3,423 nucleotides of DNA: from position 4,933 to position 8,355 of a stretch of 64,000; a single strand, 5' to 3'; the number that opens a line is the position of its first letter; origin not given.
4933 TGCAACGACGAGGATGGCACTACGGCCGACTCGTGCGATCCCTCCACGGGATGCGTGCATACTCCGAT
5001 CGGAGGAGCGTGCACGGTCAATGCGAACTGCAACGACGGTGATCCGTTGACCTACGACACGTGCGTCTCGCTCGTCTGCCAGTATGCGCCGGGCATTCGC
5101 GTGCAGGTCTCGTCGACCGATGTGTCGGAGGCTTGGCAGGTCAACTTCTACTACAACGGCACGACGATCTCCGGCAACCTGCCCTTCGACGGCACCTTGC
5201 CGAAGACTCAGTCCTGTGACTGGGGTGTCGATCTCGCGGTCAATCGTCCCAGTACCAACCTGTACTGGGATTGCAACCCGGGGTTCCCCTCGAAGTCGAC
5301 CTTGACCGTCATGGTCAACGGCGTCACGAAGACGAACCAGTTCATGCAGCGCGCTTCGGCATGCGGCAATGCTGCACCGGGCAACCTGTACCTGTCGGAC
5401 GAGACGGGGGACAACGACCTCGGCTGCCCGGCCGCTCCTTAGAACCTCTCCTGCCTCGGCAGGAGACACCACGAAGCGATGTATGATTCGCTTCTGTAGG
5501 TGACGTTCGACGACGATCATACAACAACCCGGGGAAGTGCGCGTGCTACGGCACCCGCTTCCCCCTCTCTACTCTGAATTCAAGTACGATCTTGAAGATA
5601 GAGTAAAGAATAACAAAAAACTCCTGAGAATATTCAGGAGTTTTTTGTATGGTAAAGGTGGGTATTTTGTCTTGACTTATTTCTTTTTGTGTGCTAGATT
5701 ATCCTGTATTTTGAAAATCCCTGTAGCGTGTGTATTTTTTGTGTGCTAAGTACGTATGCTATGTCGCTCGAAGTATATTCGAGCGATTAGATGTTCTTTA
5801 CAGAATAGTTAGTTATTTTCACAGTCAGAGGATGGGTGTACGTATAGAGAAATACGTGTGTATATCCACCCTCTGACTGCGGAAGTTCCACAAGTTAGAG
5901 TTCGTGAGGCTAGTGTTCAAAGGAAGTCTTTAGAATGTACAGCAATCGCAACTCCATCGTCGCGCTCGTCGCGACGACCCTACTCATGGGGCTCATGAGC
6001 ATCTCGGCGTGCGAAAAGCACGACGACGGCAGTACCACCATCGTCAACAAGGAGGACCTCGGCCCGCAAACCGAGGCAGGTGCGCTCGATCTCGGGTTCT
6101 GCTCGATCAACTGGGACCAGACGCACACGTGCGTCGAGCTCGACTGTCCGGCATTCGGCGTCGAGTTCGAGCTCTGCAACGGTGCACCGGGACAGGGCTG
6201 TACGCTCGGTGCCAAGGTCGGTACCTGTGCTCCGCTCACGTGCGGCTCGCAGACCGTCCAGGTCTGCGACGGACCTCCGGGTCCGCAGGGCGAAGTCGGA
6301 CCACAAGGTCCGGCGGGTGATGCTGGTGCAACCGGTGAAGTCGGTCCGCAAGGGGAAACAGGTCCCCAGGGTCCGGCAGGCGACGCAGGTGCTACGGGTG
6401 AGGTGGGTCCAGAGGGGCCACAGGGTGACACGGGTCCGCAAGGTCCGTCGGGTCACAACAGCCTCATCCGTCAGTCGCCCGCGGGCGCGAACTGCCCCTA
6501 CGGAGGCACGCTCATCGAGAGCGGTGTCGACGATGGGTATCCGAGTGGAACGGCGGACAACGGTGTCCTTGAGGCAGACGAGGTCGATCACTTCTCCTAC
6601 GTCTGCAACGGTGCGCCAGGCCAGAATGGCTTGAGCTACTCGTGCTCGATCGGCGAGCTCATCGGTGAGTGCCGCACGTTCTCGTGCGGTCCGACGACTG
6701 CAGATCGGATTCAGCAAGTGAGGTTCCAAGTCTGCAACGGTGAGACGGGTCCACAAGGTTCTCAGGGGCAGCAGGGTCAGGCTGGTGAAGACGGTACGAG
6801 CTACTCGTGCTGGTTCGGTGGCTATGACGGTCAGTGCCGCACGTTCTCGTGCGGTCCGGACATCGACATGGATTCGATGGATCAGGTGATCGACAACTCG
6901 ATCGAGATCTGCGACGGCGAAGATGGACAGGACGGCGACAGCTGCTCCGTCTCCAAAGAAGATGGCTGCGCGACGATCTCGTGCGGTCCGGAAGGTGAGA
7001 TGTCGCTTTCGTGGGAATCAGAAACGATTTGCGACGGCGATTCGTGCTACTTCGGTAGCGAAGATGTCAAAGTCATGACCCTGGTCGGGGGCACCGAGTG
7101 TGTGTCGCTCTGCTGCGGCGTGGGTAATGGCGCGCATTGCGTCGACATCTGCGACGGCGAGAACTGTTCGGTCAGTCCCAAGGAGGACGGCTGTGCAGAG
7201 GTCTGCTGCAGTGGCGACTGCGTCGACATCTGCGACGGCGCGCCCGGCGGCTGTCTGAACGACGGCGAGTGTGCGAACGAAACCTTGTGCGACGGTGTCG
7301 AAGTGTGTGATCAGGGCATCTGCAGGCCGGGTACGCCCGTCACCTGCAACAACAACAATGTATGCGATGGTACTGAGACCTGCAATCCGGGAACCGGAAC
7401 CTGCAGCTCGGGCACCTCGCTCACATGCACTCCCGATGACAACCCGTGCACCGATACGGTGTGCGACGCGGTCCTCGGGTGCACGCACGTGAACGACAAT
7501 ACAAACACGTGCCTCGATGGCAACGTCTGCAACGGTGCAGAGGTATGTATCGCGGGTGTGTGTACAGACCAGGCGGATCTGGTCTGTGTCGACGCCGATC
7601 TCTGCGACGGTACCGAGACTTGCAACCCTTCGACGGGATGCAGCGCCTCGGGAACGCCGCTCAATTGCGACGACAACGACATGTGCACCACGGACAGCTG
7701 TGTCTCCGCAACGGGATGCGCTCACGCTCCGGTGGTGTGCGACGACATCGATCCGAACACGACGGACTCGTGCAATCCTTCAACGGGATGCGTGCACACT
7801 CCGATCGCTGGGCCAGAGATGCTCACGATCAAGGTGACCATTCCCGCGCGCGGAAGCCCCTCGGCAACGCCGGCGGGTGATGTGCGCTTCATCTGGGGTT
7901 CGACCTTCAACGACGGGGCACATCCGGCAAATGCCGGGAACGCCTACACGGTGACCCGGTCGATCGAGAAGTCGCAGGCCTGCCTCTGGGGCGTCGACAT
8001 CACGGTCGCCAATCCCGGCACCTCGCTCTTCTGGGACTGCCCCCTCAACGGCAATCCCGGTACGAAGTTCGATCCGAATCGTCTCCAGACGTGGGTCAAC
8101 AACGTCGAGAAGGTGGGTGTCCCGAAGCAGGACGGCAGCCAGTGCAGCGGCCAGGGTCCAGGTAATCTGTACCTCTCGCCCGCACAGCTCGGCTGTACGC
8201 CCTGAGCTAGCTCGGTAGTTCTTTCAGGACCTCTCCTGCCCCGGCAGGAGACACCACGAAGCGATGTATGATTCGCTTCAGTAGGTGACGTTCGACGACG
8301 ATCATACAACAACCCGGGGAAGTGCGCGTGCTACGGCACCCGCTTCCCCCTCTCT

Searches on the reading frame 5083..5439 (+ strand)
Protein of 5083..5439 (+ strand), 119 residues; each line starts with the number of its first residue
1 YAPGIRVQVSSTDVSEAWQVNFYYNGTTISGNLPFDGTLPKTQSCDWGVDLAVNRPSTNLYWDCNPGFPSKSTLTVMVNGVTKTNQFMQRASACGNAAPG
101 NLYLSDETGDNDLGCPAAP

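Call 88: predict_structure(alignment_id=A4)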
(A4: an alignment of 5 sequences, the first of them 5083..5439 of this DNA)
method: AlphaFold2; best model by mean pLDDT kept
length: 119 residues; sequences in the alignment: 5
mean_pLDDT: 67.9   pTM: 0.64
mean pLDDT of the five models: 67.9, 67.6, 64.9, 63.8, 61.5
residues with pLDDT >= 90: 1; 70-90: 60; 50-70: 34; < 50: 24
segments of 3 or more residues with pLDDT < 50: 65-71, 87-93, 95-100
pLDDT, mean of each block of 10 residues (from residue 1): 77 71 82 87 80 67 47 74 58 44 60 67
secondary structure, 60 per line:
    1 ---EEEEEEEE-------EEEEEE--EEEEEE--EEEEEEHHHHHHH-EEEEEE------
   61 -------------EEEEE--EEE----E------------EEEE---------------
elements in order: E4-11 E19-24 E27-32 E35-40 H41-47 E49-54 E74-78 E81-83 E101-104

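Call 91: fold_search(model_id=the predicted structure, library=pdb)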
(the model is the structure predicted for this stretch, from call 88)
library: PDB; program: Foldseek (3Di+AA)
matches with E <= 10: 430; with E <= 0.001: 0
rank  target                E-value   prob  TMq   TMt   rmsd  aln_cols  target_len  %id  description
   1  5a50_B                5.3e-01  0.28  0.30  0.23   7.6        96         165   14  The crystal structure of Arabidopsis thaliana CAR4 in complex with two calcium ions, Zn and Phopho Choline (released 2016-03-02)
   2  4icx_A                5.6e-01  0.13  0.24  0.22   7.4       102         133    9  N-terminal C2 domain of human CEP120 (released 2014-06-18)
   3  9fmt_C                5.9e-01  0.14  0.27  0.08   7.8        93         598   13  Cryo-EM structure of the BcsB hexameric crown from the E. coli cellulose secretion macrocomplex (released 2024-10-16)
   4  8em5_A                6.2e-01  0.47  0.36  0.44   4.5        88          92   12  Mycobacterium thermoresistible MmpS5 (released 2023-09-27)
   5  9bky_B                6.6e-01  0.15  0.33  0.30  10.4       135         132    9  Crystal structure of a C2 domain from Trichomonas vaginalis (sulfate bound) (released 2024-05-08)
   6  3s40_C                6.6e-01  0.05  0.17  0.08  13.8       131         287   12  The crystal structure of a diacylglycerol kinases from Bacillus anthracis str. Sterne (released 2011-06-01)
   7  7jof_C                7.0e-01  0.06  0.18  0.18  14.4       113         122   12  Calcium-bound C2A Domain from Human Dysferlin (released 2021-06-16)
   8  4kdv                  7.4e-01  0.60  0.36  0.40   4.0        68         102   16  Crystal structure of a bacterial immunoglobulin-like domain from the M. primoryensis ice-binding adhesin (released 2013-10-02)
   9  9fmt_B                7.4e-01  0.16  0.29  0.07  10.0       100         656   15  Cryo-EM structure of the BcsB hexameric crown from the E. coli cellulose secretion macrocomplex (released 2024-10-16)
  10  5a50_A                9.8e-01  0.25  0.33  0.25   7.2        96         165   14  The crystal structure of Arabidopsis thaliana CAR4 in complex with two calcium ions, Zn and Phopho Choline (released 2016-03-02)
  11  5a4x_A                9.8e-01  0.21  0.31  0.24   7.2        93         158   14  The crystal structure of Arabidopsis thaliana CAR4 in complex with two calcium ions and Zn (released 2016-03-02)
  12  7sko_D                1.0e+00  0.54  0.31  0.50   6.6        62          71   13  De novo synthetic protein DIG8-CC (orthogonal space group) (released 2022-10-12)
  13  7eup_B                1.0e+00  0.30  0.26  0.27   4.9        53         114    9  Structural and mechanistic studies of a novel non-heme iron epimerase/lyase and its utilization in chemoselective synt (released 2022-03-16)
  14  7jof_B                1.0e+00  0.06  0.21  0.21   9.5       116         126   10  Calcium-bound C2A Domain from Human Dysferlin (released 2021-06-16)
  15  4v29_A                1.1e+00  0.25  0.33  0.25   7.0        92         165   14  The crystal structure of Arabidopsis thaliana CAR4 in complex with two calcium ions (released 2014-12-17)
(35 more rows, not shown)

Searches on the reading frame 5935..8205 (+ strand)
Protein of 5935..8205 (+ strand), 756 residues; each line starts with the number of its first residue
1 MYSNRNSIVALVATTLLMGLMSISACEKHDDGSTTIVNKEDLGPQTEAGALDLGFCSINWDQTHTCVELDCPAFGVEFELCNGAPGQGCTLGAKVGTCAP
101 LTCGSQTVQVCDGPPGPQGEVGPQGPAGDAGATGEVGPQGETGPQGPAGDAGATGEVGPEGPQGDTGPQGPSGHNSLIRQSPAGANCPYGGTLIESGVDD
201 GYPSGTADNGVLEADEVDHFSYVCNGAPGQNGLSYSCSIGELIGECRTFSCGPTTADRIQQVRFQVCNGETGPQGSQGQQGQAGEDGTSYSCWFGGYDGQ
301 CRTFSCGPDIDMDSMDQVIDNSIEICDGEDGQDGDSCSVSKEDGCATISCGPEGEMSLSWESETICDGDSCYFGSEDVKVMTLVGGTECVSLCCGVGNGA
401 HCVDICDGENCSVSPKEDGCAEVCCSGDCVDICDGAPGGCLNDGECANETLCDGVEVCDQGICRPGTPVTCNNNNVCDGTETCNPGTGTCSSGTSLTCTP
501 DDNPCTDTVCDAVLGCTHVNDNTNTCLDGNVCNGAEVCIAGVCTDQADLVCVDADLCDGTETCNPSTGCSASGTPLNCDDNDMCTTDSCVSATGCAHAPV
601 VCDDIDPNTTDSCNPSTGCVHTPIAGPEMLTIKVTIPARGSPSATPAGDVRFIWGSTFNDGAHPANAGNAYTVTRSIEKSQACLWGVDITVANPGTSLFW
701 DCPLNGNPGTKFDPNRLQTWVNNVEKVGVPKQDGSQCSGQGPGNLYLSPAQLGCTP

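Call 7: search_protein_families(library=pfam, proteins=[window:5935-8205:+], max_evalue=0.1)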
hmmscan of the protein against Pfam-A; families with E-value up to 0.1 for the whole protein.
window:5935-8205:+ (756 aa): 3 families
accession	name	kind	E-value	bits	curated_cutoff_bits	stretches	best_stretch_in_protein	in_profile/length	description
PF01391.23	Collagen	-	2.6e-11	43.5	27.2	2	113-171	1-59/60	Collagen triple helix repeat (20 copies)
PF00526.23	Dicty_CTDC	-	2e-10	40.7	27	2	577-600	1-24/24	Dictyostelium (slime mold) repeat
PF23416.1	DUF7107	-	0.0043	17.8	24.6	1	445-486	1-44/48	Domain of unknown function (DUF7107)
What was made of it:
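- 5935..8205 (+): Gene 4. Lipoprotein (SISAC) with collagen-like repeats, Cys-rich modules, Dicty_CTDC modules and the C-terminal domain. Pfam Collagen 43.5 bits and Dicty_CTDC 40.7 bits (call 7).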

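Call 8: search_protein_families(library=ncbifam, proteins=[window:5935-8205:+], max_evalue=0.1)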
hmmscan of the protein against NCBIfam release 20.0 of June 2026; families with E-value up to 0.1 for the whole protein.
window:5935-8205:+ (756 aa): 3 families
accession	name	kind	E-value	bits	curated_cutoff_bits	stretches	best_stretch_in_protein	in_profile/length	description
NF038329.2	gly_rich_SclB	equivalog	1.9e-14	53.5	325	1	112-337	122-313/442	LPXTG-anchored collagen-like adhesin Scl2/SclB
NF046116.1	adhesin_Lcl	equivalog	1.7e-09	36.7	500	1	102-307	103-292/431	collagen-like adhesin Lcl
NF038330.1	adhesin_SclA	exception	1e-06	28.6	400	1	111-175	115-179/405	LPXTG-anchored collagen-like adhesin Scl1/SclA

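Call 29: find_encoding_contigs(protein=window:5935-8205:+, flank=10000, max_places=10)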
Protein window:5935-8205:+ (756 aa): no gene with exactly this product is on record in the collection.
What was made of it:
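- Tried and rejected: Exact look-up of gene 4: not on record (call 29).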

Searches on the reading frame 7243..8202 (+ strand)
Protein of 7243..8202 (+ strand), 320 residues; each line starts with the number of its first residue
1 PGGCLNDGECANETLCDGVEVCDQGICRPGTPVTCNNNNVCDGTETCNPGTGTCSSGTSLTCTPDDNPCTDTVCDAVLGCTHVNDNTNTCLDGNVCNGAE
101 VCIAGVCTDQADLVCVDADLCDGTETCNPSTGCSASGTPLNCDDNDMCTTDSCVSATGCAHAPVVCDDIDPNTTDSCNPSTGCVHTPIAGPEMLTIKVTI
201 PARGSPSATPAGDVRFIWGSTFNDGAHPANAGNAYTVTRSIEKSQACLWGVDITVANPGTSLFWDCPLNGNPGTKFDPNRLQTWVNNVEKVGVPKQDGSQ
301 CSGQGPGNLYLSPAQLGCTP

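Call 47: find_homologous_proteins(query=window:7243-8202:+, max_evalue=0.00001)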
Query window:7243-8202:+ (320 aa): 28 proteins with E <= 0.00001 among 822 candidates.
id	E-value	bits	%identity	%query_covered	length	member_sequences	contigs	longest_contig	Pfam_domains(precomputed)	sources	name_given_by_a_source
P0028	2.9e-47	180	36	58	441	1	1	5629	PF00526.24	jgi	jgi:slime mold repeat-containing protein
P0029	3.3e-47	180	31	57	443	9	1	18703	PF00526.24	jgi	jgi:hypothetical protein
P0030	5.9e-47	179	31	58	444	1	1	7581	PF00526.24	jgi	jgi:slime mold repeat-containing protein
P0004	3.0e-33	134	39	48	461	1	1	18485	PF00526.24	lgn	-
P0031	1.9e-27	115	37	53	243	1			PF00526.24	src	-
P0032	3.8e-27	114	33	95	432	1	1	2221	PF00526.24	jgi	jgi:hypothetical protein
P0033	4.9e-27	113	33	58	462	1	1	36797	PF00526.24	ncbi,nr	ncbi:MAG: hypothetical protein JXX14_03925, partial [Deltaproteobacteria bacterium]|nr:hypothetical 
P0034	7.0e-27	113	28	57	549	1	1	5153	PF00526.24,PF05036.19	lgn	-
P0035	1.7e-26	111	31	57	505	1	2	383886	PF00526.24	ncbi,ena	-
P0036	1.8e-22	98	41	48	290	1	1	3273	PF00526.24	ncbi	ncbi:MAG: hypothetical protein ACOC1F_08720, partial [Myxococcota bacterium]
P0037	5.1e-22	97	32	56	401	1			-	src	-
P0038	1.5e-21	95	36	57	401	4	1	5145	PF00526.24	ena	-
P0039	1.1e-20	92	36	50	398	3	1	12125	PF00526.24,PF11721.15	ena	-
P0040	6.5e-20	90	49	44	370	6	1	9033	PF00526.24,PF26696.1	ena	-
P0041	1.5e-16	79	37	50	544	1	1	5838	PF00526.24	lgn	-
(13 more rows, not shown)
